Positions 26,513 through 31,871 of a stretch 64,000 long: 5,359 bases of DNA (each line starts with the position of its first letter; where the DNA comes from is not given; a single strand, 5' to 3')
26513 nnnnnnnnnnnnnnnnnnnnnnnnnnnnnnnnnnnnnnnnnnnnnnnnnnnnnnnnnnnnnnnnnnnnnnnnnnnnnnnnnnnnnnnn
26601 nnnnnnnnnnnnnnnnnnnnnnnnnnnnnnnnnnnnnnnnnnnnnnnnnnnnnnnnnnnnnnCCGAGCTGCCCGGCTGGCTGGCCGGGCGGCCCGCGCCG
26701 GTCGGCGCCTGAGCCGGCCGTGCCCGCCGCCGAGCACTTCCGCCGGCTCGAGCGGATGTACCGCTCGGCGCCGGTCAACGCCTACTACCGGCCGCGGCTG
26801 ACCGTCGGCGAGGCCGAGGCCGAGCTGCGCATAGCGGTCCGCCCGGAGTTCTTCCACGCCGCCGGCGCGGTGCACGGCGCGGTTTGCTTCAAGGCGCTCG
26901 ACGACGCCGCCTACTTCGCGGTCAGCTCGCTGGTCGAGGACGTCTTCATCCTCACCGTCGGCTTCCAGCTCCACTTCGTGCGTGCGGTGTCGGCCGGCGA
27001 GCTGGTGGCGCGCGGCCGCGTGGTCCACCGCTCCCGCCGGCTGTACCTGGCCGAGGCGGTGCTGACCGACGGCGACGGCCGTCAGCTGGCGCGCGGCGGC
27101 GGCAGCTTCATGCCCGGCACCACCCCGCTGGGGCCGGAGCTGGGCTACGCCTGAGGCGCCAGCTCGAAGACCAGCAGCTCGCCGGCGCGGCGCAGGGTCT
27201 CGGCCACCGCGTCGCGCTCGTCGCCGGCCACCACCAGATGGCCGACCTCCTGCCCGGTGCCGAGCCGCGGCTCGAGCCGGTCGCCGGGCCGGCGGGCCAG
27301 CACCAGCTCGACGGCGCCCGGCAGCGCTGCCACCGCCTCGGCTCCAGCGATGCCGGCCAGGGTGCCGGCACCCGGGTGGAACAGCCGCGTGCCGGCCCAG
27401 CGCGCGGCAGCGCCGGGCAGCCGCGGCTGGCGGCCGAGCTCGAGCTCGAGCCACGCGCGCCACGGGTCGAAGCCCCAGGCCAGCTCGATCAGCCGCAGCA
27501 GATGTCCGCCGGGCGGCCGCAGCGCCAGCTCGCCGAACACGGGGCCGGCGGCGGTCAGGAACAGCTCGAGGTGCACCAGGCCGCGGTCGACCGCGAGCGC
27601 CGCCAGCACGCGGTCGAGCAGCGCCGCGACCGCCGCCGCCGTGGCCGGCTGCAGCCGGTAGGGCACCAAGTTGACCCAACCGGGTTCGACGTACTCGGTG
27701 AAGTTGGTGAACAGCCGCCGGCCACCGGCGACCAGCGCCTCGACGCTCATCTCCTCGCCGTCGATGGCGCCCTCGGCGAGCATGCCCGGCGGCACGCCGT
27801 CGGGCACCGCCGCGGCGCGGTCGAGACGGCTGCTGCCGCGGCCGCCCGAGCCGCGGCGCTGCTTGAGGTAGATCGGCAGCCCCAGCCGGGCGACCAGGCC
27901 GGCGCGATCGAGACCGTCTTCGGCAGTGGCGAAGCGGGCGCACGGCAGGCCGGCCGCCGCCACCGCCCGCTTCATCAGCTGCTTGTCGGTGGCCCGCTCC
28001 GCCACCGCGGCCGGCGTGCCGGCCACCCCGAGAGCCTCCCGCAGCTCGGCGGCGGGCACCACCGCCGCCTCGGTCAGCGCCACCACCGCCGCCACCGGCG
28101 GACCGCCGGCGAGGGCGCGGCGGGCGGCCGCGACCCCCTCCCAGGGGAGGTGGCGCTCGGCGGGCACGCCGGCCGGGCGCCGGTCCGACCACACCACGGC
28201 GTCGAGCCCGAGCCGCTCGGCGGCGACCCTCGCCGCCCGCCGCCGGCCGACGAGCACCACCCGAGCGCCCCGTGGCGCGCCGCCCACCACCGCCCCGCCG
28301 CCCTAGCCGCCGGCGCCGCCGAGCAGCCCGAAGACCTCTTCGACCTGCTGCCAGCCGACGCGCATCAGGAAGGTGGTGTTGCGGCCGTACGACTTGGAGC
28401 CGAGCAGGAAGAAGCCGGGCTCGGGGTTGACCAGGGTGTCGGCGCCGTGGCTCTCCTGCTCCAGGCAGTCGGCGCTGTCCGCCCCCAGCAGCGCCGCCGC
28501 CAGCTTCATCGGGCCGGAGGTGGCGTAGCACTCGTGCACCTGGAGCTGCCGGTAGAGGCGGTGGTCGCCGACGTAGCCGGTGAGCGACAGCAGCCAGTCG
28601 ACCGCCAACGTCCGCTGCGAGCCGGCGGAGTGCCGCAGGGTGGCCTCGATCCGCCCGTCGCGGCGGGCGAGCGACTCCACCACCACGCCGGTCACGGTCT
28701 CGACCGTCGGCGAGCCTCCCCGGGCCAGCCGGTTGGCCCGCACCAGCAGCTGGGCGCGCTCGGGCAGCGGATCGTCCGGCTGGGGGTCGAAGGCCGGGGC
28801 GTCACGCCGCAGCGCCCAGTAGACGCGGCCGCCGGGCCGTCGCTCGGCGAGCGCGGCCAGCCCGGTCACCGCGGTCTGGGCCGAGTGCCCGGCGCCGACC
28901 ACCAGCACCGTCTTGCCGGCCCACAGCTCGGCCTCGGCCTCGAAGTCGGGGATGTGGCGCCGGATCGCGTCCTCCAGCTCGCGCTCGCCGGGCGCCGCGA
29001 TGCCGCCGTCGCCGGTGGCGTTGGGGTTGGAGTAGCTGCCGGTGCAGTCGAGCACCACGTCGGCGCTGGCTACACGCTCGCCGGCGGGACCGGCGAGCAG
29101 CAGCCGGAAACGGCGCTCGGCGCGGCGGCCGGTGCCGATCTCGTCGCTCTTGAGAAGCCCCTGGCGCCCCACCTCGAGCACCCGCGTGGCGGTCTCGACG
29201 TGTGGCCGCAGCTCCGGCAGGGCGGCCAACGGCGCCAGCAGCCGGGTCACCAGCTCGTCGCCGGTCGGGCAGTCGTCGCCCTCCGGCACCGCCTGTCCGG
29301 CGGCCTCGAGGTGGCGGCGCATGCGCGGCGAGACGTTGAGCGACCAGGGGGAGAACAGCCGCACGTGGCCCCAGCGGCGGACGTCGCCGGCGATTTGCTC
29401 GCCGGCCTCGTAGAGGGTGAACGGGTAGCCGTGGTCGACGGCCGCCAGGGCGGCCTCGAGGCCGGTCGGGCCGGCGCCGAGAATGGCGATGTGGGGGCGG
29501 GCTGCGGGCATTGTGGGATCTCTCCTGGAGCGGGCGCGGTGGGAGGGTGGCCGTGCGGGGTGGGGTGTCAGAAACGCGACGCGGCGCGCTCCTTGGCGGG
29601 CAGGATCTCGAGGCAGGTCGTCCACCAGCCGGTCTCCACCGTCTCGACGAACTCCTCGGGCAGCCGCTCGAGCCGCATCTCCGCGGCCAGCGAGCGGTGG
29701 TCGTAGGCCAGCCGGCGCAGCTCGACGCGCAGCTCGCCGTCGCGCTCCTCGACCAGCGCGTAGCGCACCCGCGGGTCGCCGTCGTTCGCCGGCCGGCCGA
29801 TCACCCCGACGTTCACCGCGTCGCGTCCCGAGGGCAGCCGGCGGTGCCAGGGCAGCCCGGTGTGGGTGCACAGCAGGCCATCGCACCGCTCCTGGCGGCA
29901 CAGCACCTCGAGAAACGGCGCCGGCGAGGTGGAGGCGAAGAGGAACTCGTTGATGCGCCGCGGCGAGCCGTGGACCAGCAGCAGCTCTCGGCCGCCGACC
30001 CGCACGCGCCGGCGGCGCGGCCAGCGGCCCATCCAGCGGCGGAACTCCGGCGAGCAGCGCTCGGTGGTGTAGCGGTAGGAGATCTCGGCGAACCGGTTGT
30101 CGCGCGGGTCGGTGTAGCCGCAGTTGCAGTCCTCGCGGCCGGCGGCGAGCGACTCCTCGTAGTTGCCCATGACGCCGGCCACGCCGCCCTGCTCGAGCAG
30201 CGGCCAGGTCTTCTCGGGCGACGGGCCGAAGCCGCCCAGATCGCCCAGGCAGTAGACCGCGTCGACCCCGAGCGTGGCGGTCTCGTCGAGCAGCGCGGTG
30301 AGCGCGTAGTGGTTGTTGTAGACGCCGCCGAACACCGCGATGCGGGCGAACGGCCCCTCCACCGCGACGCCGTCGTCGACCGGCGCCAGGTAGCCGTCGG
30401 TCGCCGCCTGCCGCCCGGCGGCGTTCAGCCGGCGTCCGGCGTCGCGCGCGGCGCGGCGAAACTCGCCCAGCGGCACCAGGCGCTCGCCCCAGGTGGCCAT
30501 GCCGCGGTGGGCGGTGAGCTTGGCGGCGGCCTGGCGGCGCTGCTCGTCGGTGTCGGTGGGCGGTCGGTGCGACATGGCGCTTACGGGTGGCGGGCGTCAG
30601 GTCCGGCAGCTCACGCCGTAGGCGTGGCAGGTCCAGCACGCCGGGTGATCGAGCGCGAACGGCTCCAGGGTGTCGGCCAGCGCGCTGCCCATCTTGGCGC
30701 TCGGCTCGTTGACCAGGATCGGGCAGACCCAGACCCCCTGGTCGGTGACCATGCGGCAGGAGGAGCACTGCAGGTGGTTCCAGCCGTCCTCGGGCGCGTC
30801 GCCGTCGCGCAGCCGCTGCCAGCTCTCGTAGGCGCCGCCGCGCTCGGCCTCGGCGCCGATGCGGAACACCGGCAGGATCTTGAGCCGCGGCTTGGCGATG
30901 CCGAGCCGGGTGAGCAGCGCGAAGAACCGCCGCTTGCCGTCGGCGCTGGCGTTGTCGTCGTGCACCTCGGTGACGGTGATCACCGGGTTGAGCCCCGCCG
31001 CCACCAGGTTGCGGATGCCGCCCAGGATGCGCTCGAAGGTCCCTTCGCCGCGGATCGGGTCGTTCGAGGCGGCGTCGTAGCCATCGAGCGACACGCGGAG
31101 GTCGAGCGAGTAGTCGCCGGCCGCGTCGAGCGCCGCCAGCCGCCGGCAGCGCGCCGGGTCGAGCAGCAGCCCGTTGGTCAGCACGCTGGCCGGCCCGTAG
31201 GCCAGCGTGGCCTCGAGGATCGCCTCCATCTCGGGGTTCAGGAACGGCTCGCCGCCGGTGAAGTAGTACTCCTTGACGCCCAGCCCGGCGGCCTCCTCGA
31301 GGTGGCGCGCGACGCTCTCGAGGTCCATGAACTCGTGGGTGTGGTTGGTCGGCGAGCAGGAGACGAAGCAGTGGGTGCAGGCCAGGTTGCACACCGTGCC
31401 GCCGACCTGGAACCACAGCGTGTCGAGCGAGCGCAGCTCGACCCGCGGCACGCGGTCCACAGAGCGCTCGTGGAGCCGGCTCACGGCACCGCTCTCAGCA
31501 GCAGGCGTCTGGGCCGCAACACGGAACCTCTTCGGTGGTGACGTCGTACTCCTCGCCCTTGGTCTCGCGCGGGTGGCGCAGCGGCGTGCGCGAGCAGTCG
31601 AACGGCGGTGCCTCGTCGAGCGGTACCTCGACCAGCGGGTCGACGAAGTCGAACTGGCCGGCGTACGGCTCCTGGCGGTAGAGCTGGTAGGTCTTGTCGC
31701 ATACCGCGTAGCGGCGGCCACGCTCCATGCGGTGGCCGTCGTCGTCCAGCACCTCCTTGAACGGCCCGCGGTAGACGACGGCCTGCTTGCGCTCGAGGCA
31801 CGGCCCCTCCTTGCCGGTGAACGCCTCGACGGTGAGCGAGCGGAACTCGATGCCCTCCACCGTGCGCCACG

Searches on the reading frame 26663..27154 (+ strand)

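Call 31: search_protein_families(library=pfam, proteins=[window:26663-27154:+], max_evalue=0.001)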
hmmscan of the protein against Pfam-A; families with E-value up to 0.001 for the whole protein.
window:26663-27154:+ (163 aa): 1 family
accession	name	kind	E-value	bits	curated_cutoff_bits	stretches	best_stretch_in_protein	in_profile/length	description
PF03061.28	4HBT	-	7.7e-11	42.6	20.6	1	68-142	2-78/79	Thioesterase superfamily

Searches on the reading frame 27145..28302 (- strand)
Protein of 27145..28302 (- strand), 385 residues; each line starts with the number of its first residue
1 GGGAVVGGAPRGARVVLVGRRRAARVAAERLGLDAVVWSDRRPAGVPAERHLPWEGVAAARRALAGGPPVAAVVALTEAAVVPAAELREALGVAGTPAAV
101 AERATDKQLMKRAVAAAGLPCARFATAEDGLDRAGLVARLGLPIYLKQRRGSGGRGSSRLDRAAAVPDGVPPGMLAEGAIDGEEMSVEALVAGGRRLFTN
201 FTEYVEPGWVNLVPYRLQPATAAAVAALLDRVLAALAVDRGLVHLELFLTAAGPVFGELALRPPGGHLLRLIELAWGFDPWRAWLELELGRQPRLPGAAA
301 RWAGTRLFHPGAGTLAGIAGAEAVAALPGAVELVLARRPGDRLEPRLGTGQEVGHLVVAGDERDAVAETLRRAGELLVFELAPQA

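Call 31: search_protein_families(library=pfam, proteins=[window:27145-28302:-], max_evalue=0.001)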
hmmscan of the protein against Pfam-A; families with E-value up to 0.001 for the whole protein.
window:27145-28302:- (385 aa): 3 families
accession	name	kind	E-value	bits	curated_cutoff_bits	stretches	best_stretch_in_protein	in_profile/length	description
PF18603.7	LAL_C2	-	2.2e-11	44.3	29.4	1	307-381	2-77/78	L-amino acid ligase C-terminal domain 2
PF02222.28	ATP-grasp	-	5.7e-07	29.8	27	1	114-263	3-163/179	ATP-grasp domain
PF13535.11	ATP-grasp_4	-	1.3e-05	25.3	27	1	174-259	55-148/160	ATP-grasp domain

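Call 41: search_protein_families(library=ncbifam, proteins=[window:27145-28302:-], max_evalue=0.00001)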
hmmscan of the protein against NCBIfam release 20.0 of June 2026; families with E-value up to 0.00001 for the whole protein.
window:27145-28302:- (385 aa): 3 families
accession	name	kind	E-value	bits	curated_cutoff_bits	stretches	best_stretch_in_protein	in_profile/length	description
NF002563.0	PRK02186.1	subfamily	4e-16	58.4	625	1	62-377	63-392/890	argininosuccinate lyase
NF005543.0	PRK07206.1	subfamily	1.3e-08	34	302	1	180-287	198-312/416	hypothetical protein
NF004680.0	PRK06019.1-6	equivalog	5.2e-06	25.4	327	0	89-163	100-174/405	5-(carboxyamino)imidazole ribonucleotide synthase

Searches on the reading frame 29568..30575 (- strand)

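Call 31: search_protein_families(library=pfam, proteins=[window:29568-30575:-], max_evalue=0.001)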
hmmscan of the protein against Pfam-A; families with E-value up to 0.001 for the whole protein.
window:29568-30575:- (335 aa): 2 families
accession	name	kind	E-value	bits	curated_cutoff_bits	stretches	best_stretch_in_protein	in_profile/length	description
PF12850.12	Metallophos_2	-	1e-06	29.3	27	1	79-277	3-151/154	Calcineurin-like phosphoesterase superfamily domain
PF00149.33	Metallophos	-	5.1e-05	24.2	21.5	1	78-211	2-126/191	Calcineurin-like phosphoesterase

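Call 41: search_protein_families(library=ncbifam, proteins=[window:29568-30575:-], max_evalue=0.00001)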
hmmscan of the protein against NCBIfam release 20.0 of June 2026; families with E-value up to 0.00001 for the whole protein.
window:29568-30575:- (335 aa): 0 families

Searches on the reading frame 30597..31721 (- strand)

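Call 31: search_protein_families(library=pfam, proteins=[window:30597-31721:-], max_evalue=0.001)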
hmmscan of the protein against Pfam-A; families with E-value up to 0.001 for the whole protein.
window:30597-31721:- (374 aa): 2 families
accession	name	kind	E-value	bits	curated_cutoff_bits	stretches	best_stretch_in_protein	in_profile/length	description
PF04055.27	Radical_SAM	-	9.3e-21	75.1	29.5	1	109-249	5-146/166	Radical SAM superfamily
PF13353.11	Fer4_12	-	0.00028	21.7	22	1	110-164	14-68/137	4Fe-4S single cluster domain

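Call 41: search_protein_families(library=ncbifam, proteins=[window:30597-31721:-], max_evalue=0.00001)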
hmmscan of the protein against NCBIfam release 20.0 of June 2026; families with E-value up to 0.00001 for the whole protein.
window:30597-31721:- (374 aa): 38 families (the best 25 are shown)
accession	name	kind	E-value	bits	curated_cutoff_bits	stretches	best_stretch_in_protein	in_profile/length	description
NF049973.1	radical_Rv1681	equivalog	9.5e-31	106.9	380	1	110-290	81-254/326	Rv1681 family radical SAM protein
TIGR04251.1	SCM_rSAM_ScmF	equivalog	1.8e-22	80.2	400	1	99-256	3-158/353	SynChlorMet cassette radical SAM/SPASM protein ScmF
TIGR03962.1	mycofact_rSAM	equivalog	7.4e-17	61.5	265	1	110-258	21-163/339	mycofactocin radical SAM maturase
NF050035.1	rSAM_WgK_link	exception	1e-16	60.9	650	1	110-255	18-158/367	radical SAM/SPASM peptide maturase WgkB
TIGR02666.1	moaA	equivalog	3.1e-16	59.3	284.05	1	110-247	19-158/336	GTP 3',8-cyclase MoaA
TIGR02668.1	moaA_archaeal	equivalog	8e-16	57.9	325.25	1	100-248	10-152/303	GTP 3',8-cyclase MoaA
NF045574.1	sacti_mat_StsB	exception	5.9e-15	55.1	625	1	99-258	95-246/466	StsB family radical SAM/SPASM domain sactipeptide maturase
TIGR04167.1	rSAM_SeCys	equivalog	6.7e-15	55.1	300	1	96-243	4-147/303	arsenosugar biosynthesis radical SAM (seleno)protein ArsS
NF001199.0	PRK00164.2-1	equivalog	1.9e-14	53.5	231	1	109-247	20-153/308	GTP 3',8-cyclase MoaA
TIGR04347.1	pseudo_SAM_Halo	equivalog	3.6e-14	52.8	525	1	109-258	46-189/390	TIGR04347 family pseudo-SAM/SPASM protein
TIGR04250.1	SCM_rSAM_ScmE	equivalog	5e-14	52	400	1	110-257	12-154/358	SynChlorMet cassette radical SAM/SPASM protein ScmE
TIGR04545.1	rSAM_ahbD_hemeb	equivalog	8e-14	51.8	500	1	110-275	9-167/339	heme b synthase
TIGR04054.1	rSAM_NirJ1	equivalog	2.7e-13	49.3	650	1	109-244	44-174/387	putative heme d1 biosynthesis radical SAM protein NirJ1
TIGR04133.1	rSAM_w_lipo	hypoth_equivalog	6.4e-12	45.1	425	1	93-292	17-209/350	TIGR04133 family radical SAM/SPASM protein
TIGR04055.1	rSAM_NirJ2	equivalog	1.3e-11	44.7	500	1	110-255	9-148/326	putative heme d1 biosynthesis radical SAM protein NirJ2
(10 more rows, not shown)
